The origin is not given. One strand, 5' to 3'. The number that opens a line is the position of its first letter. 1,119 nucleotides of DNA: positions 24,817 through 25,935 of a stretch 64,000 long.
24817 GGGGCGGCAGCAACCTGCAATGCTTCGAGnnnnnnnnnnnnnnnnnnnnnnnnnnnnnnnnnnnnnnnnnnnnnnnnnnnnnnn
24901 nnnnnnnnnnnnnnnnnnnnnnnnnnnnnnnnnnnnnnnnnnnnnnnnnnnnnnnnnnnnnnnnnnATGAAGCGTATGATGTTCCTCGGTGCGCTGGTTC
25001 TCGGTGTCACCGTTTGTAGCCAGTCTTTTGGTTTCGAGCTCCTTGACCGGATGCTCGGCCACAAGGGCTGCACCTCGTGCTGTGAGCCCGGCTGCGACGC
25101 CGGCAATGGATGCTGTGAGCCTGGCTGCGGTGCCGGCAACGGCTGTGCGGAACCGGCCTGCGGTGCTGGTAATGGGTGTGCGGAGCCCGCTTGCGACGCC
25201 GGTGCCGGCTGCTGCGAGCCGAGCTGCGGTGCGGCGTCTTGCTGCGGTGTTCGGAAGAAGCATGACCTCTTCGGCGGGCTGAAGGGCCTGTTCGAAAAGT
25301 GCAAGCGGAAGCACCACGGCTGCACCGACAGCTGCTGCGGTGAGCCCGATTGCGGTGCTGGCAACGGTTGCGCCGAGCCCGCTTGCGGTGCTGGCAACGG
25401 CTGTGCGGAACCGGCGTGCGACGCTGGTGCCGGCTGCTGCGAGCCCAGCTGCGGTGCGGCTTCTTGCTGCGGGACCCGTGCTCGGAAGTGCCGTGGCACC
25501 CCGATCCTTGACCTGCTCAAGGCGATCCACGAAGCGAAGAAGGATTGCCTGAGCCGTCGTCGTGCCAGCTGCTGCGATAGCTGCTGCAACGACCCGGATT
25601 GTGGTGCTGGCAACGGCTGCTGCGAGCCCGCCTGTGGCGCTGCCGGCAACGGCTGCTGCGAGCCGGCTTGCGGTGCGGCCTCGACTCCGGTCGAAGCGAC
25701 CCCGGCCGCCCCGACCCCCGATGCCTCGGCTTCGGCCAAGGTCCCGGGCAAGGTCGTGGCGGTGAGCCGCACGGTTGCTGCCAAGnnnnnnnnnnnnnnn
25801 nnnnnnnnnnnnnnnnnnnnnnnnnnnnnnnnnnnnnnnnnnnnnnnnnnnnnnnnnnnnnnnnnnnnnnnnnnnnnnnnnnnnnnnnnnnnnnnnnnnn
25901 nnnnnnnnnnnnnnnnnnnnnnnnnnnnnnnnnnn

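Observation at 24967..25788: Secreted protein made of a novel Cys-rich EP-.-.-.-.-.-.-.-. repeat (~44 Cys in 273 aa)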

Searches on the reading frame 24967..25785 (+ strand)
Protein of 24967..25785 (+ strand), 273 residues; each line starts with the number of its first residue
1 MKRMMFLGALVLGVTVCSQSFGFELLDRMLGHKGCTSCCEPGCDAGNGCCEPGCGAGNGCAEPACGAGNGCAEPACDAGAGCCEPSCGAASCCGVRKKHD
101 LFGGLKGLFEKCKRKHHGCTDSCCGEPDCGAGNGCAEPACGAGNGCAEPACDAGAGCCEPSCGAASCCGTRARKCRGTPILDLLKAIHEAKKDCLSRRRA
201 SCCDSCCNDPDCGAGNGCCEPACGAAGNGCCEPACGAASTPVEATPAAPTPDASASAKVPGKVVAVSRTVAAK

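Call 4: search_protein_families(library=pfam, proteins=[window:24967-25785:+], max_evalue=10)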
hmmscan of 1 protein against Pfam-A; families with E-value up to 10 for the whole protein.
window:24967-25785:+ (273 aa): 0 families

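Call 5: search_protein_families(library=ncbifam, proteins=[window:24967-25785:+], max_evalue=10)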
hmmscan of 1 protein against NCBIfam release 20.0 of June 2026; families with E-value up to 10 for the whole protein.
window:24967-25785:+ (273 aa): 0 families
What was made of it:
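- On Metallothionein families (Pfam Metallothio*, bacterial SmtA/BmtA): There are 0 Pfam and 0 NCBIfam hits at E<=10 for the window protein (calls 4, 5).
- Tried and rejected: Pfam and NCBIfam scans of the window protein at E<=10 found nothing (calls 4, 5).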

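Call 6: find_homologous_proteins(query=window:24967-25785:+, max_evalue=0.001)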
Query window:24967-25785:+ (273 aa): 170 proteins with E <= 0.001 among 1983 candidates; the best 120 are listed.
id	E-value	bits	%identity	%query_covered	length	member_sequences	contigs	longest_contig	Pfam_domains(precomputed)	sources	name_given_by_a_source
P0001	1.0e-175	601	95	100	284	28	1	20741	-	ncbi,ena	-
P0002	2.9e-143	495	76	99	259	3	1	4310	-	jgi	jgi:hypothetical protein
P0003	2.9e-143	495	86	100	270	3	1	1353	-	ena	-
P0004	1.6e-141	489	82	100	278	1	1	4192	-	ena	-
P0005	2.3e-141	489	75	100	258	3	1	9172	-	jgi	-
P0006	6.2e-139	481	82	100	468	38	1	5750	-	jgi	jgi:hypothetical protein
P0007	5.7e-132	458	81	100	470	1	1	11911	-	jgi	-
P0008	3.6e-131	455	82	100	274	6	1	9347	-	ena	-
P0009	4.0e-125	435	79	100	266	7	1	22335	-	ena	-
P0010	2.1e-120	420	81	100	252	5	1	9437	-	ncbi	-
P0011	2.3e-118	413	73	100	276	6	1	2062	-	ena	-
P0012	2.7e-114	400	65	100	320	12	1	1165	-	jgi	-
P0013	9.8e-113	395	75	100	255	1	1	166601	-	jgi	-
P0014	1.4e-111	391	77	100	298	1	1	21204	-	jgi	jgi:hypothetical protein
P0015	2.0e-111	390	75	100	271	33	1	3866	-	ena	-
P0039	2.5e-87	311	65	100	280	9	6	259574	-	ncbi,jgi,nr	ncbi:MAG: hypothetical protein FJ309_01995 [Planctomycetes bacterium]|nr:hypothetical protein [Planc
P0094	6.8e-24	103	39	83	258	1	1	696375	-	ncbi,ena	-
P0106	1.0e-11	63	44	82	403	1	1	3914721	-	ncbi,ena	-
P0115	1.2e-8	53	33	99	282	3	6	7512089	-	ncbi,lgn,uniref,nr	ncbi:hypothetical protein CA51_05110 [Rosistilla oblonga]|uniref:Uncharacterized protein n=1 Tax=Ros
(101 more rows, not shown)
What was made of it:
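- On New family defined here (Pirellulales Cys-rich secreted repeat protein): Its closest homologue scores E 1e-175 (call 6).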

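Call 10: find_encoding_contigs(protein=P0001, flank=10000, max_places=3)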
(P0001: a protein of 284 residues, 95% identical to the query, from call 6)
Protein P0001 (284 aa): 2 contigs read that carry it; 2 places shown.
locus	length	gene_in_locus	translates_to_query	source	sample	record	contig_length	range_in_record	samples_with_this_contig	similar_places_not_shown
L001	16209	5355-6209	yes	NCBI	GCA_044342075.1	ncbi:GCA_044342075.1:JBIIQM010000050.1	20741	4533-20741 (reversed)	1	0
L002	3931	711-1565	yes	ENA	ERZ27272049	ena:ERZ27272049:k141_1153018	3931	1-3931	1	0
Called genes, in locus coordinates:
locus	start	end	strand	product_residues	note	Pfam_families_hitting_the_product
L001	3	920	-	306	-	?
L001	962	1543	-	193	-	PF00117:GATase, PF07722:Peptidase_C26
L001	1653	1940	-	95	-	PF03992:ABM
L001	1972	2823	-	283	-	PF01209:Ubie_methyltran, PF08241:Methyltransf_11, PF08242:Methyltransf_12, PF13649:Methyltransf_25, PF13847:Methyltransf_31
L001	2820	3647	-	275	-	PF14717:DUF4465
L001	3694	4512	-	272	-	PF07596:SBP_bac_10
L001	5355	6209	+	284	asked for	-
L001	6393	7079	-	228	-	PF00005:ABC_tran, PF02463:SMC_N (faint), PF13304:AAA_21 (weak)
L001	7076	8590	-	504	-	PF00497:SBP_bac_3, PF00528:BPD_transp_1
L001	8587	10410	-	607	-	PF00350:Dynamin_N (weak)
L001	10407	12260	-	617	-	PF01926:MMR_HSR1 (faint)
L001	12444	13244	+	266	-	PF00753:Lactamase_B, PF19583:ODP (weak), PF12706:Lactamase_B_2 (weak)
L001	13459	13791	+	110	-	-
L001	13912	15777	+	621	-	PF03169:OPT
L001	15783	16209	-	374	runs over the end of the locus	PF04389:Peptidase_M28, PF05343:Peptidase_M42 (faint), PF01546:Peptidase_M20, PF07687:M20_dimer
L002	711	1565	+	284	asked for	-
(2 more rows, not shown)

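Call 11: find_encoding_contigs(protein=P0039, flank=10000, max_places=3)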
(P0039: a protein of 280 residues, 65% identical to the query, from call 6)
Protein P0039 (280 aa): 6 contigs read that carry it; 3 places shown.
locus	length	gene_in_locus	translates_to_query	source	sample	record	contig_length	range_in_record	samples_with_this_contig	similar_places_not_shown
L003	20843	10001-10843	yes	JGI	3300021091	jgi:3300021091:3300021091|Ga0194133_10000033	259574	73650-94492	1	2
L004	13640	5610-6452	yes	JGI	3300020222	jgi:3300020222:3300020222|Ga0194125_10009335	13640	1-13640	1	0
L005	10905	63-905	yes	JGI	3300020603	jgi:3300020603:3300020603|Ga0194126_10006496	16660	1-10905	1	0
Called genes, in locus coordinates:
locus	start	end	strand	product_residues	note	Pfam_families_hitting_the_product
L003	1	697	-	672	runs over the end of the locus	-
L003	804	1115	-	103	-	PF00543:P-II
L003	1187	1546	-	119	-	PF00111:Fer2 (weak)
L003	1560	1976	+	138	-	-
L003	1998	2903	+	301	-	PF02511:Thy1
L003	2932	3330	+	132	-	PF08332:CaMKII_AD, PF13474:SnoaL_3, PF14534:DUF4440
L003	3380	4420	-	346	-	PF01408:GFO_IDH_MocA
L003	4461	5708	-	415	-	PF03453:MoeA_N, PF00994:MoCF_biosynth, PF03454:MoeA_C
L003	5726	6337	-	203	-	PF00117:GATase, PF07722:Peptidase_C26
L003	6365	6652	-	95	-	PF03992:ABM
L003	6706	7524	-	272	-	PF13847:Methyltransf_31 (weak), PF08241:Methyltransf_11, PF08242:Methyltransf_12, PF13649:Methyltransf_25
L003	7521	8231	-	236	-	-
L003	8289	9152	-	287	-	PF07963:N_methyl (weak), PF07596:SBP_bac_10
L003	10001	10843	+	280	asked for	-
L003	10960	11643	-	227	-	PF02463:SMC_N (faint), PF00005:ABC_tran, PF13304:AAA_21 (weak)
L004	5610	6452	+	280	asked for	-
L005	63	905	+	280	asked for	-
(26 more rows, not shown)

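Call 12: find_encoding_contigs(protein=P0115, flank=8000, max_places=2)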
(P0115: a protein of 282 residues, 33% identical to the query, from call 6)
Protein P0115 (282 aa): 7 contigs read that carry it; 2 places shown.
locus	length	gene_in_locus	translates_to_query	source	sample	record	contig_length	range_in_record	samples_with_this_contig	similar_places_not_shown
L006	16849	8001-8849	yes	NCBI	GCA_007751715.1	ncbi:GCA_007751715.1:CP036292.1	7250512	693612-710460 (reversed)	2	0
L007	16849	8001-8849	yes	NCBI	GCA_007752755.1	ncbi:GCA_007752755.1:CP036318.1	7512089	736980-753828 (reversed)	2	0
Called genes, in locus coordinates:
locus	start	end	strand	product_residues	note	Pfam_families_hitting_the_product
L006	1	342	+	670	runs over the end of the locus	PF00149:Metallophos, PF13385:Laminin_G_3, PF02210:Laminin_G_2 (weak)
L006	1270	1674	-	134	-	PF02261:Asp_decarbox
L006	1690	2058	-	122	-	PF00072:Response_reg (weak)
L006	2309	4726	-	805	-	PF13570:Beta-prop_ACSF4 (faint), PF13360:PQQ_2 (weak)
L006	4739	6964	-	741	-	PF01011:PQQ, PF13360:PQQ_2, PF13570:Beta-prop_ACSF4 (faint)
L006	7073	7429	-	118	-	PF07883:Cupin_2 (weak)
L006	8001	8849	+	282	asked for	-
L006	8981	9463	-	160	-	-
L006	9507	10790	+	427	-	PF02684:LpxB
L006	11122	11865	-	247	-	PF13414:TPR_11, PF13432:TPR_16 (weak), PF14559:TPR_19 (weak), PF13431:TPR_17 (weak), PF14559:TPR_19, PF25063:ARM_TT21_C, PF13428:TPR_14 (weak), PF13432:TPR_16 (weak), +12 more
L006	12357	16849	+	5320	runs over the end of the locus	PF04151:PPC (weak), PF20009:GEVED, PF00404:Dockerin_1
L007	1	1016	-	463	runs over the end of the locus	PF01609:DDE_Tnp_1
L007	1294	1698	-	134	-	PF02261:Asp_decarbox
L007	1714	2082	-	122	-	PF00072:Response_reg (weak)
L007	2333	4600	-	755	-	PF13570:Beta-prop_ACSF4 (faint), PF13360:PQQ_2 (weak)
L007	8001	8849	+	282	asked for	-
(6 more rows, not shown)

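Call 13: find_encoding_contigs(protein=P0106, flank=8000, max_places=2)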
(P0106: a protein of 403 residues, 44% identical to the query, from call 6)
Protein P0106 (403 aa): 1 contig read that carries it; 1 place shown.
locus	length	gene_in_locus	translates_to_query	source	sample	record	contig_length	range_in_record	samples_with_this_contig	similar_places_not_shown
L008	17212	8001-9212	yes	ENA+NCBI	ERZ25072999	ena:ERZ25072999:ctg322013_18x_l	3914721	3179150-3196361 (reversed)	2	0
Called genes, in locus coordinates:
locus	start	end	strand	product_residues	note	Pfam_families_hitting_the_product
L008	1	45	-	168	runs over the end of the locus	PF07977:FabA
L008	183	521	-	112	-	PF00550:PP-binding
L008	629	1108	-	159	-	PF07977:FabA, PF22818:ApeI-like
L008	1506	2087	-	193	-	PF04657:DMT_YdcZ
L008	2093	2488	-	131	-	PF00072:Response_reg (weak)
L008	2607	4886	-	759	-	PF13360:PQQ_2 (faint), PF13570:Beta-prop_ACSF4 (faint)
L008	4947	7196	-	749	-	PF01011:PQQ (faint), PF13360:PQQ_2, PF13570:Beta-prop_ACSF4 (faint)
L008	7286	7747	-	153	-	PF07883:Cupin_2 (weak)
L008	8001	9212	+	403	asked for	-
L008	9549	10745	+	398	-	PF02684:LpxB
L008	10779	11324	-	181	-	-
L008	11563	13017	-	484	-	-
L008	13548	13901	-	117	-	-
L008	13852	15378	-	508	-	PF07591:PT-HINT, PF13403:Hint_2 (weak), PF18431:RNAse_A_bac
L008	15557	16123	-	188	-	-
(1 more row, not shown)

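Call 14: find_encoding_contigs(protein=P0094, flank=8000, max_places=2)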
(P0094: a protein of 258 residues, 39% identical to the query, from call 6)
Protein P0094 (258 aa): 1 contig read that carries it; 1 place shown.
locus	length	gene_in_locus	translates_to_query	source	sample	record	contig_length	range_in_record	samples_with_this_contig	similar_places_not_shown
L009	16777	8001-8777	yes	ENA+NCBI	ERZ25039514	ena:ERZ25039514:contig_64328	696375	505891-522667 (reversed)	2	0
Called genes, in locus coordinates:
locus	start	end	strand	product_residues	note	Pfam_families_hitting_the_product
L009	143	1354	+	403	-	PF04389:Peptidase_M28, PF01546:Peptidase_M20, PF05343:Peptidase_M42 (weak), PF07687:M20_dimer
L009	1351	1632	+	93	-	PF04324:Fer2_BFD (weak)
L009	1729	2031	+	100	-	-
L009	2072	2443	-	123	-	PF00072:Response_reg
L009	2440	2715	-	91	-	-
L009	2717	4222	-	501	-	PF13360:PQQ_2 (faint)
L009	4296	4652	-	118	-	-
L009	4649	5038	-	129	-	-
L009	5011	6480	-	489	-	PF13360:PQQ_2, PF13570:Beta-prop_ACSF4 (faint), PF01011:PQQ (faint)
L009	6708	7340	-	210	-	PF07883:Cupin_2 (weak)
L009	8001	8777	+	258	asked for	-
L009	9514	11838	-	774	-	PF01261:AP_endonuc_2, PF00884:Sulfatase, PF01663:Phosphodiest (weak), PF16347:SGSH_C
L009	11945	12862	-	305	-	PF06283:ThuA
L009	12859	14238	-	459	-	PF01408:GFO_IDH_MocA, PF19051:GFO_IDH_MocA_C2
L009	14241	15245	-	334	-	PF13646:HEAT_2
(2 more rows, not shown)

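Call 23: find_related_loci(query=A1, collection=genome_contigs, flank=6000)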
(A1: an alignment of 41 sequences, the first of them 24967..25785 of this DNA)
Query A1 (273 aa) in genome_contigs; peptide patterns used: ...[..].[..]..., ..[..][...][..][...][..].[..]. (x = any residue, [..] = any of these).
330 stretches matched a pattern; 282 encode a relative of the query (tblastn E <= 1e-3); the best 80 are kept; 80 distinct loci.
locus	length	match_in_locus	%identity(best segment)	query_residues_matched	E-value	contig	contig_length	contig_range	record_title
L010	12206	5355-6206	95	1-273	3e-166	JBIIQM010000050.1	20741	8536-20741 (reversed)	MAG: Pirellulales bacterium isolate ME2003-07-11_3300042290_group2_bin81 Rohwer_bin1722_scaffold_1008_c1, whole genome s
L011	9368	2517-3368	94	1-273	3e-162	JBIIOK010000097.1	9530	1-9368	MAG: Pirellulales bacterium isolate ME2002-10-08pf_3300042317_group1_bin15 Rohwer_bin1720_scaffold_4541_c1, whole genome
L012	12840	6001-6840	88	1-273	1e-144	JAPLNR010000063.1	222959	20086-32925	MAG: Planctomycetia bacterium isolate LacPavin_0818_WC50_MAG_66_15 LacPavin_0818_WC50_scaffold_447893, whole genome shot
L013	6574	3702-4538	83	1-273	1e-134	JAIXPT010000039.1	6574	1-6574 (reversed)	MAG: Planctomycetaceae bacterium isolate C1_MAG_00073 C1_MAG_00073_000000000224, whole genome shotgun sequence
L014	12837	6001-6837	82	1-273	7e-133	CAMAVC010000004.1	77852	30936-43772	MAG: Planctomicrobium piriforme isolate GE-03apr19-210 genome assembly, contig: GE-03apr19-C174, whole genome shotgun se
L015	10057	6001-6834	83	1-273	1e-131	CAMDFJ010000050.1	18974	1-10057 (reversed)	MAG: Candidatus Kuenenia stuttgartiensis isolate MsE-01oct19-48 genome assembly, contig: MsE-01oct19-C2860, whole genome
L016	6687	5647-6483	82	1-273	7e-130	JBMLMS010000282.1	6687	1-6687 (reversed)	MAG: Pirellulales bacterium isolate GLSM_20803 NODE_2619_length_6687_cov_9.220597, whole genome shotgun sequence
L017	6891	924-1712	86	1-273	3e-128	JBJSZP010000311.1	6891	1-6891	MAG: Planctomycetia bacterium isolate samp_4432_VAMB_873 samp_4432_1893120, whole genome shotgun sequence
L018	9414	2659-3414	81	1-273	3e-125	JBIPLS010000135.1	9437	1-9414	MAG: Pirellulales bacterium isolate ME2013-08-30_3300042905_group4_bin3 Rohwer_bin1712_scaffold_10915_c1, whole genome s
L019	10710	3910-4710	86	1-273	2e-122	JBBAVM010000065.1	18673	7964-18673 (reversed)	MAG: Pirellulales bacterium isolate EUL_323 ctg65-EUL_323, whole genome shotgun sequence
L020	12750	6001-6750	78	1-273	4e-116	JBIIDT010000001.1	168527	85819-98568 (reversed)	MAG: Pirellulales bacterium isolate ME2000-08-17pf_3300042335_group1_bin31 Rohwer_bin1686_scaffold_23_c1, whole genome s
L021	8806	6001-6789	76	1-273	1e-115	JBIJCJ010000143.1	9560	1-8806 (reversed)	MAG: Pirellulales bacterium isolate ME2006-08-18D11_3300042945_group2_bin248 Rohwer_bin1692_scaffold_9908_c1, whole geno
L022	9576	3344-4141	78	1-273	2e-114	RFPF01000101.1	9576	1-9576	MAG: Planctomycetia bacterium isolate WB4_1_1386 contig_100_100, whole genome shotgun sequence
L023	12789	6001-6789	75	1-273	1e-113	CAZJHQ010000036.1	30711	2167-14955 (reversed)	MAG TPA_asm: uncultured Candidatus Kuenenia sp. isolate binchicken_co393_75 genome assembly, contig: NODE_849_length_307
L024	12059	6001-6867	73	1-273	2e-113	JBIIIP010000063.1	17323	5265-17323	MAG: Pirellulales bacterium isolate ME2001-09-10pf_3300042914_group1_bin155 Rohwer_bin1732_scaffold_2779_c1, whole genom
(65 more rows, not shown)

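Call 27: predict_structure(alignment_id=A1)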
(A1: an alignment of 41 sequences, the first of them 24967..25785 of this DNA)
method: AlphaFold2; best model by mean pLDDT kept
length: 273 residues; sequences in the alignment: 41
mean_pLDDT: 47.1   pTM: 0.18
mean pLDDT of the five models: 47.1, 46.5, 46.1, 41.7, 41.2
residues with pLDDT >= 90: 1; 70-90: 19; 50-70: 73; < 50: 180
segments of 3 or more residues with pLDDT < 50: 35-40, 42-51, 53-97, 116-148, 150-159, 161-172, 202-232, 234-244, 251-254, 256-258, 260-266, 269-273
pLDDT, mean of each block of 10 residues (from residue 1): 65 61 58 45 37 40 39 37 35 43 57 48 37 37 39 39 39 57 84 70 46 39 36 40 50 47 47 43
secondary structure, 60 per line:
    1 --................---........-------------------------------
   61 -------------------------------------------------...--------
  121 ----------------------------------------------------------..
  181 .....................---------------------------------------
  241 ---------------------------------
elements in order: H3-18 H22-29 H179-201

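Call 38: find_homologous_proteins(query=A3, max_evalue=0.001)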
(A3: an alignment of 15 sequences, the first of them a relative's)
Query A3 (15 sequences) (282 aa, profile of the alignment): 749 proteins with E <= 0.001 among 8000 candidates; the best 120 are listed.
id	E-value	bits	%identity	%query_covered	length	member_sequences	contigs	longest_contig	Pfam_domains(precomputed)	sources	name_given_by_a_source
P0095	4.7e-80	287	33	98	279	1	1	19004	-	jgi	jgi:hypothetical protein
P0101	3.0e-77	278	-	-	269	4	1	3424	-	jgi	jgi:hypothetical protein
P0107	3.1e-73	265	29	76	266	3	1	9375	-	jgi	jgi:hypothetical protein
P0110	6.0e-69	251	35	100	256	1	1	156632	-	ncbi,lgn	-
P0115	1.6e-64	236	100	100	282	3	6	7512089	-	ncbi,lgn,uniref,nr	ncbi:hypothetical protein CA51_05110 [Rosistilla oblonga]|uniref:Uncharacterized protein n=1 Tax=Ros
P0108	9.7e-63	230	43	21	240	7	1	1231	-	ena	-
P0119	3.2e-61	225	45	100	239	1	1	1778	-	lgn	-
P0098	1.2e-59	220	49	100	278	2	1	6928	-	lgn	-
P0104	2.8e-58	216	39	98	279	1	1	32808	-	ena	-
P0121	9.1e-58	214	38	60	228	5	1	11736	-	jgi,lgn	jgi:hypothetical protein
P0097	1.9e-57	213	37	100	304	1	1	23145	-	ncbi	-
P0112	3.4e-56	209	33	100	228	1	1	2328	-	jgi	-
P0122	1.1e-55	207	47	100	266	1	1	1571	-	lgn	-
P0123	3.7e-55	205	36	100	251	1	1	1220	-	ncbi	-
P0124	1.5e-54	203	36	100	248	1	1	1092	-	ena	-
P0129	1.9e-52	197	49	100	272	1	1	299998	-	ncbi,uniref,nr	ncbi:hypothetical protein [Candidatus Laterigemmans baculatus]|uniref:hypothetical protein n=1 Tax=C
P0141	1.1e-49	188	42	50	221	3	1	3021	PF13885.12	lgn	-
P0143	4.1e-49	186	47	100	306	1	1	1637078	-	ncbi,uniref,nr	ncbi:hypothetical protein Poly41_12050 [Novipirellula artificiosorum]|uniref:Uncharacterized protein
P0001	1.4e-40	158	36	100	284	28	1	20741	-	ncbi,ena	-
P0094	4.2e-40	156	41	77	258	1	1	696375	-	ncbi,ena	-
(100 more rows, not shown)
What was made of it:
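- On Keratin-associated high-sulfur proteins (PF01500 / PF13885): One further member has a precomputed PF13885 hit (call 38).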

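Call 40: find_related_loci(query=A3, collection=metagenome_contigs, flank=5000)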
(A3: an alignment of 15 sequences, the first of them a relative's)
Query A3 (282 aa) in metagenome_contigs; peptide patterns used: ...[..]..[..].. (x = any residue, [..] = any of these).
352 stretches matched a pattern; 333 encode a relative of the query (tblastn E <= 1e-3); the best 80 are kept; 80 distinct loci.
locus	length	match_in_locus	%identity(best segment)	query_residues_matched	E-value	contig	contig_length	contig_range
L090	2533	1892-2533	93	1-230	1e-127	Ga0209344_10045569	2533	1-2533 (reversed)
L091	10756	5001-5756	54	1-282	1e-64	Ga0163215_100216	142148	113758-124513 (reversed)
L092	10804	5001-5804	56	1-282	4e-61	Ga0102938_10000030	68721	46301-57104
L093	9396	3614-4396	54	1-282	1e-59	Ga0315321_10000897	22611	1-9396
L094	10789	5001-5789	53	1-282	4e-59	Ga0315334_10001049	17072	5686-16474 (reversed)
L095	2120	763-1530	53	1-282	1e-59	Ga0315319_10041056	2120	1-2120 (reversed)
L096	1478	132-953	54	1-282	6e-61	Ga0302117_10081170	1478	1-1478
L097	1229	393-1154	53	1-282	2e-61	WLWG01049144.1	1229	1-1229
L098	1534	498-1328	48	1-282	4e-59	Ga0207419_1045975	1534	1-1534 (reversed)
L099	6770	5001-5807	50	1-282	3e-55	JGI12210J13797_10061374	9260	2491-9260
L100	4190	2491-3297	50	1-282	3e-55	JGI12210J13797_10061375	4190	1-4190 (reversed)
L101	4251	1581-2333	49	1-282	7e-55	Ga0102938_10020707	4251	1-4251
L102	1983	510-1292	51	1-282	2e-55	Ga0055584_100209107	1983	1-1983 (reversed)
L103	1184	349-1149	50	1-282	5e-57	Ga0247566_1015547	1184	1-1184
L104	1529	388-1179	52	1-282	4e-56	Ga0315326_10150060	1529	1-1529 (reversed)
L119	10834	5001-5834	48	1-282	3e-49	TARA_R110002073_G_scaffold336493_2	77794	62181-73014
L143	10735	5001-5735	45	1-282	3e-37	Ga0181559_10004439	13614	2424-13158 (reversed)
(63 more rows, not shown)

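Call 46: search_solved_structures(query=A1, max_evalue=10)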
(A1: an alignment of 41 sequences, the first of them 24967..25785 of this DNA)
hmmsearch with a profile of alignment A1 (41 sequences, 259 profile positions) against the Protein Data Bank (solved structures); distinct sequences matched with E-value up to 10: 1.
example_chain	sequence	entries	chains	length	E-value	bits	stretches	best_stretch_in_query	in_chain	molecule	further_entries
6kzp_A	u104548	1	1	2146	1.7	11.5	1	164-241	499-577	Voltage-dependent T-type calcium channel subunit alpha-1G,Voltage-dependent T-type calcium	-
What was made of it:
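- Tried and rejected: A PDB sequence profile search found only noise, E 1.7 (call 46).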
